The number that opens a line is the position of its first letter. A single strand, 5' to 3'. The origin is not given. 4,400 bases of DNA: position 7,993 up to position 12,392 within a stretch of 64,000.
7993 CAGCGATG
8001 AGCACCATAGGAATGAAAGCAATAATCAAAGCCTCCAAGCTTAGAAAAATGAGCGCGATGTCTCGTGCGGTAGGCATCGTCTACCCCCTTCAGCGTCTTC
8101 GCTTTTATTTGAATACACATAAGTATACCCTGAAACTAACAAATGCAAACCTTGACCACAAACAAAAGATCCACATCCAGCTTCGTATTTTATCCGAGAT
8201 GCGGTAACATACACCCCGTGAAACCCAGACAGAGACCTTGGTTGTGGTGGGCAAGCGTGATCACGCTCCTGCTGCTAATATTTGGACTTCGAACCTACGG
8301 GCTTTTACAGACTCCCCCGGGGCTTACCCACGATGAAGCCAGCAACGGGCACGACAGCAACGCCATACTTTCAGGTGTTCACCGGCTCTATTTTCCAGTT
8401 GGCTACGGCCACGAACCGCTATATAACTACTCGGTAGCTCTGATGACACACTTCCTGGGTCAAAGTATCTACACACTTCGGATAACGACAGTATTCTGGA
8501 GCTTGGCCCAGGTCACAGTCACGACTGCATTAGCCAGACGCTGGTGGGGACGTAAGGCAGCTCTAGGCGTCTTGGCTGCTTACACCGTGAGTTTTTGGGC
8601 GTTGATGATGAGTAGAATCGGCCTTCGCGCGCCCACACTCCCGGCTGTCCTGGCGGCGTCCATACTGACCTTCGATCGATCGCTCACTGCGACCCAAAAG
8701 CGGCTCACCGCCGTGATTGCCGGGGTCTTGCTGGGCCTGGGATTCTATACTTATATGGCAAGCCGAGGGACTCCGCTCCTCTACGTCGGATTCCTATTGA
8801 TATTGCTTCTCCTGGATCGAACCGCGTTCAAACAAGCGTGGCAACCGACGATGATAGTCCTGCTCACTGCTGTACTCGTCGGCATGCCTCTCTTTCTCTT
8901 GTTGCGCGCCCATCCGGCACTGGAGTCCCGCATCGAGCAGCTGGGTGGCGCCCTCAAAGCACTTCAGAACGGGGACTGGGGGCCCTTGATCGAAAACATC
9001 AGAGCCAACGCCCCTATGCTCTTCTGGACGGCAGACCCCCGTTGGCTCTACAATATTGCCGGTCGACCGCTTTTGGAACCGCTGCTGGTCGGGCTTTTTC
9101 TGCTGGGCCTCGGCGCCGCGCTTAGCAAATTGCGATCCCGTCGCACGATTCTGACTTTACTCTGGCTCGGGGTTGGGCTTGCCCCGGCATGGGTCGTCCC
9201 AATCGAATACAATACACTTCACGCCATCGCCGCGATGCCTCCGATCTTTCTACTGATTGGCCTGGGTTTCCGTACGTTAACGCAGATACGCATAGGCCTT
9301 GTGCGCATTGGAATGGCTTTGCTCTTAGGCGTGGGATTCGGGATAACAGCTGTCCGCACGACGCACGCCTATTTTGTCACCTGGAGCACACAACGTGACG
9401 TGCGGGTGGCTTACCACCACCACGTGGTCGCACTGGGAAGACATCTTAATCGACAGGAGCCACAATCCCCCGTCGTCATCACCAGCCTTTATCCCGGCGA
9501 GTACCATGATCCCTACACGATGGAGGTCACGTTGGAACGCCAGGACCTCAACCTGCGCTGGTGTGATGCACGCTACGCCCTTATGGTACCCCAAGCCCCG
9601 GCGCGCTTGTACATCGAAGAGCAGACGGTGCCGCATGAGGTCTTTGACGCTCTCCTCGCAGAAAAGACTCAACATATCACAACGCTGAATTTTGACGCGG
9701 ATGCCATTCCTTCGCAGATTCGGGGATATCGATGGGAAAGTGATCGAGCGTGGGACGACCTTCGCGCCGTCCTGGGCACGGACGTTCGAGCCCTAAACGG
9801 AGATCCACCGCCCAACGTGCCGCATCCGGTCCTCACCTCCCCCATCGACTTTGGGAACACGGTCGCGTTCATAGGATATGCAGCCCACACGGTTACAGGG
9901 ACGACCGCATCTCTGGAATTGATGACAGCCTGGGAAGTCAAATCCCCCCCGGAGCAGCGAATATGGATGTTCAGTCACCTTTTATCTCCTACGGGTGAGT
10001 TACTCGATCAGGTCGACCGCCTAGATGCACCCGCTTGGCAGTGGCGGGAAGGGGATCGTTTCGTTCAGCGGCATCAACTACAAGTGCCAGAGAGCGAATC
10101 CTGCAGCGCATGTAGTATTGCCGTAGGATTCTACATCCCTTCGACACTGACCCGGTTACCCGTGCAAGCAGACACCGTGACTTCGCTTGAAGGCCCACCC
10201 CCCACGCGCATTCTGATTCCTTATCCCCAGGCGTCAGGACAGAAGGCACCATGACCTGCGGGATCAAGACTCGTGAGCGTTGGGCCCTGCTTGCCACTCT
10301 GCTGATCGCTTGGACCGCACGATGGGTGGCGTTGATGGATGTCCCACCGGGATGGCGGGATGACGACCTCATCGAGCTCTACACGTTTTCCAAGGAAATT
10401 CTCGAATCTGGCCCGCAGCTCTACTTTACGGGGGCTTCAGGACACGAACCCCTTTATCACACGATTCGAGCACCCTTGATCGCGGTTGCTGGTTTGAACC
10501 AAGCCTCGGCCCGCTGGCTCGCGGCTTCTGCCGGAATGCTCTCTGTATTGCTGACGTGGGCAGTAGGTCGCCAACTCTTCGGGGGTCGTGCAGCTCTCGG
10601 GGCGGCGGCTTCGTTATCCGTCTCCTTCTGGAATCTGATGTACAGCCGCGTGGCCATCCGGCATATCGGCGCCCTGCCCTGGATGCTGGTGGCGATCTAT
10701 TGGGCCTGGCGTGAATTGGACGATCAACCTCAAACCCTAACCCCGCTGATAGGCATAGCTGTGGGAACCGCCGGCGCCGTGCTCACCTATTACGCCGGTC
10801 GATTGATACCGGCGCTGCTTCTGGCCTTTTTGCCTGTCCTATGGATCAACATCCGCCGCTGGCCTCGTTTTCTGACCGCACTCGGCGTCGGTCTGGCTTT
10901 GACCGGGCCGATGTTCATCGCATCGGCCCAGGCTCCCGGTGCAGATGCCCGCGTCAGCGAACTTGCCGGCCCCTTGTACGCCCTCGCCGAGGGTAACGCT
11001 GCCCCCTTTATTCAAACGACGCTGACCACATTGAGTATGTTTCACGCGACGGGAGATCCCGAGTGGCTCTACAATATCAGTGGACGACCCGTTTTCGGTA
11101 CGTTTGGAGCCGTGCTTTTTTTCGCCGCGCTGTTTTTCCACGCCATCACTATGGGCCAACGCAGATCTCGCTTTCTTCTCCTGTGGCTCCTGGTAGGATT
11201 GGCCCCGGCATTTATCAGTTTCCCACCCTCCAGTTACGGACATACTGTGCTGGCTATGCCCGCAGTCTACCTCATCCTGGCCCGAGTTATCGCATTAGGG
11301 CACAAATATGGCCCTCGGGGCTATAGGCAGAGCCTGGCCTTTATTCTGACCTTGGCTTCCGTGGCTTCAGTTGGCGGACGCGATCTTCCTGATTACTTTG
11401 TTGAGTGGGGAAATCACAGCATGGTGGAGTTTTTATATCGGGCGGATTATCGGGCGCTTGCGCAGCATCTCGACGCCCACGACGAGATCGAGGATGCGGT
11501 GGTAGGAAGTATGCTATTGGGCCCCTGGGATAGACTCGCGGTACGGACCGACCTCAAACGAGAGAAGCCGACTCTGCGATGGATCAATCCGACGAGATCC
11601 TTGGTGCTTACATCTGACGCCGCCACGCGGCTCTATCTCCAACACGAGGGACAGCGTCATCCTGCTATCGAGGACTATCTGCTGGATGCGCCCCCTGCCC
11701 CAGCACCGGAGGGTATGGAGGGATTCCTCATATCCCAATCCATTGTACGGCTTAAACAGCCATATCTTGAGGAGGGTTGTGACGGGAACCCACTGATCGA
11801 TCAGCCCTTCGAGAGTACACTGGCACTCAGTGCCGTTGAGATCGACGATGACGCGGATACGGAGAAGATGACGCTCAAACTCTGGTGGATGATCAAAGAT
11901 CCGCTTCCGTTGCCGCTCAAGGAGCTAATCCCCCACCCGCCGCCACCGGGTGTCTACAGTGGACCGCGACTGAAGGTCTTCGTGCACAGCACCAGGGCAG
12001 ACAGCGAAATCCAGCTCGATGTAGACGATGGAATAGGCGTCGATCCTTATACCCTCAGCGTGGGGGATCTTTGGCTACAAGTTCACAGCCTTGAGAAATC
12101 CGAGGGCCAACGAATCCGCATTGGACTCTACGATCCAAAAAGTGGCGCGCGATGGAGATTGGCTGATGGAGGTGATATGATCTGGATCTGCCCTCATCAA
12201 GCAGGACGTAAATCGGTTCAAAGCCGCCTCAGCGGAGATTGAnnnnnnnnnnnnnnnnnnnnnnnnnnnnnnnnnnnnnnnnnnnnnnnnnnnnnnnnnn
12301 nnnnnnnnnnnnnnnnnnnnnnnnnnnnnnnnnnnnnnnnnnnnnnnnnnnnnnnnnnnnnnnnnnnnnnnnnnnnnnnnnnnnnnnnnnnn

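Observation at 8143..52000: Expansion of GT-C-type glycosyltransferase paralogues across the window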

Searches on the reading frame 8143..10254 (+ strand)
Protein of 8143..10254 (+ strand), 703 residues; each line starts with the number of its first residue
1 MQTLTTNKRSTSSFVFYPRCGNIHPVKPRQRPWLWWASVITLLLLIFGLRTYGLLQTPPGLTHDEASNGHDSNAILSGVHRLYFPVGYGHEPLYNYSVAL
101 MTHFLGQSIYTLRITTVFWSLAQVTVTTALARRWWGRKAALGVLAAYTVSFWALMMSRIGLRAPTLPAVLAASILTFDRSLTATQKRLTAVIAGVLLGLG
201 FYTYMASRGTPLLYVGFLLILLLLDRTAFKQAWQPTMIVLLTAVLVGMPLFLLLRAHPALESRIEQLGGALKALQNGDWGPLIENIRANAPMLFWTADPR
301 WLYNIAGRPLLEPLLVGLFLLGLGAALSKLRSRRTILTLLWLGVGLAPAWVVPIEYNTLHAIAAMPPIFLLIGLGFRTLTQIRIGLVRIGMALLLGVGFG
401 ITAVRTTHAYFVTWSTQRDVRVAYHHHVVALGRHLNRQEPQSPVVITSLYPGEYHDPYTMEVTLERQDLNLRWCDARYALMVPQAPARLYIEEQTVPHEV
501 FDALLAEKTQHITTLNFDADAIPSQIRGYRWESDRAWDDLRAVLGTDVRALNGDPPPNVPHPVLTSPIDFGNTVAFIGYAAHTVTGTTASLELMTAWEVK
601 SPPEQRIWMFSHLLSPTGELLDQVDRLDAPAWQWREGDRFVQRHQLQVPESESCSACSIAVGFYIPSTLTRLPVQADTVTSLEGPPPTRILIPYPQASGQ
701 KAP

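Call 3: search_protein_families(library=pfam, proteins=[window:8143-10254:+], max_evalue=0.01)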
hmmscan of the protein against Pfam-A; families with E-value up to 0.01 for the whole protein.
window:8143-10254:+ (703 aa): 1 family
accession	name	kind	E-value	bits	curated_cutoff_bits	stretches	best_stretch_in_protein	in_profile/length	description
PF13231.12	PMT_2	-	9.7e-05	23.1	26.1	1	90-245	2-154/160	Dolichyl-phosphate-mannose-protein mannosyltransferase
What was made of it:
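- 8143..10254 (+): G1: GT-C (PMT_2/ArnT-like) membrane glycosyltransferase, 703 aa. First-loop motif HDEA (D64 E65). One C-terminal module at nt 9811-10248. PMT_2 23.1 bits, below the cut-off (call 3).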

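Call 6: search_protein_families(library=ncbifam, proteins=[window:8143-10254:+], max_evalue=0.01)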
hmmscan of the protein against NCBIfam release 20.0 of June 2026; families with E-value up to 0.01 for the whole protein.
window:8143-10254:+ (703 aa): 0 families

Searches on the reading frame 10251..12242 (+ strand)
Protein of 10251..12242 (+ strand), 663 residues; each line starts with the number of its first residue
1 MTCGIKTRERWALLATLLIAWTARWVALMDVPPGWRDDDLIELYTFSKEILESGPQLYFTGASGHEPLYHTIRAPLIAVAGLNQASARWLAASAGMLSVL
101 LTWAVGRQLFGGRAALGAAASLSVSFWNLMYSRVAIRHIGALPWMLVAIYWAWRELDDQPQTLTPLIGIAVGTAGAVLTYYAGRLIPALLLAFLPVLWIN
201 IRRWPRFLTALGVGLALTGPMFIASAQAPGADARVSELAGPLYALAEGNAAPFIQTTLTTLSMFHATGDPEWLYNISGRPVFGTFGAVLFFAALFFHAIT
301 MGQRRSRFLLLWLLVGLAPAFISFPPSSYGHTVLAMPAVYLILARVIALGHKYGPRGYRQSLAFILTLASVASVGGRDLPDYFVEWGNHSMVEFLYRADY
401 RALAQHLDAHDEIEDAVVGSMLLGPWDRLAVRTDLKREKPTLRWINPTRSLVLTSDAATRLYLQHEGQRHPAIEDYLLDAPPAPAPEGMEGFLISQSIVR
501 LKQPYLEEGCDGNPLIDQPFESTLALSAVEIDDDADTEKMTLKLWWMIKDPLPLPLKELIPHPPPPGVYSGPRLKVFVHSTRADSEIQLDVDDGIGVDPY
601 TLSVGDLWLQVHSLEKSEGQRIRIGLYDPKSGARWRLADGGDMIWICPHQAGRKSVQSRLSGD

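Call 3: search_protein_families(library=pfam, proteins=[window:10251-12242:+], max_evalue=0.01)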
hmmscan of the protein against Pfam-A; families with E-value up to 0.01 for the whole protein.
window:10251-12242:+ (663 aa): 1 family
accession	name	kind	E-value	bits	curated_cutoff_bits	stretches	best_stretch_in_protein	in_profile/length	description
PF13231.12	PMT_2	-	1e-06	29.5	26.1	1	74-218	11-154/160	Dolichyl-phosphate-mannose-protein mannosyltransferase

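Call 6: search_protein_families(library=ncbifam, proteins=[window:10251-12242:+], max_evalue=0.01)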
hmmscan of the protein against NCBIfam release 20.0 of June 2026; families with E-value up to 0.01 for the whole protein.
window:10251-12242:+ (663 aa): 1 family
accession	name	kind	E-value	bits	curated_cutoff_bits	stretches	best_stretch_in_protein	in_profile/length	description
TIGR03663.1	TIGR03663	subfamily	8.8e-05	21.7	126.25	1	46-170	34-155/435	flippase activity-associated protein Agl23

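Call 68: search_solved_structures(query=window:10251-12242:+, max_evalue=1)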
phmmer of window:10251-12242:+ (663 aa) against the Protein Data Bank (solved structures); distinct sequences matched with E-value up to 1: 0.
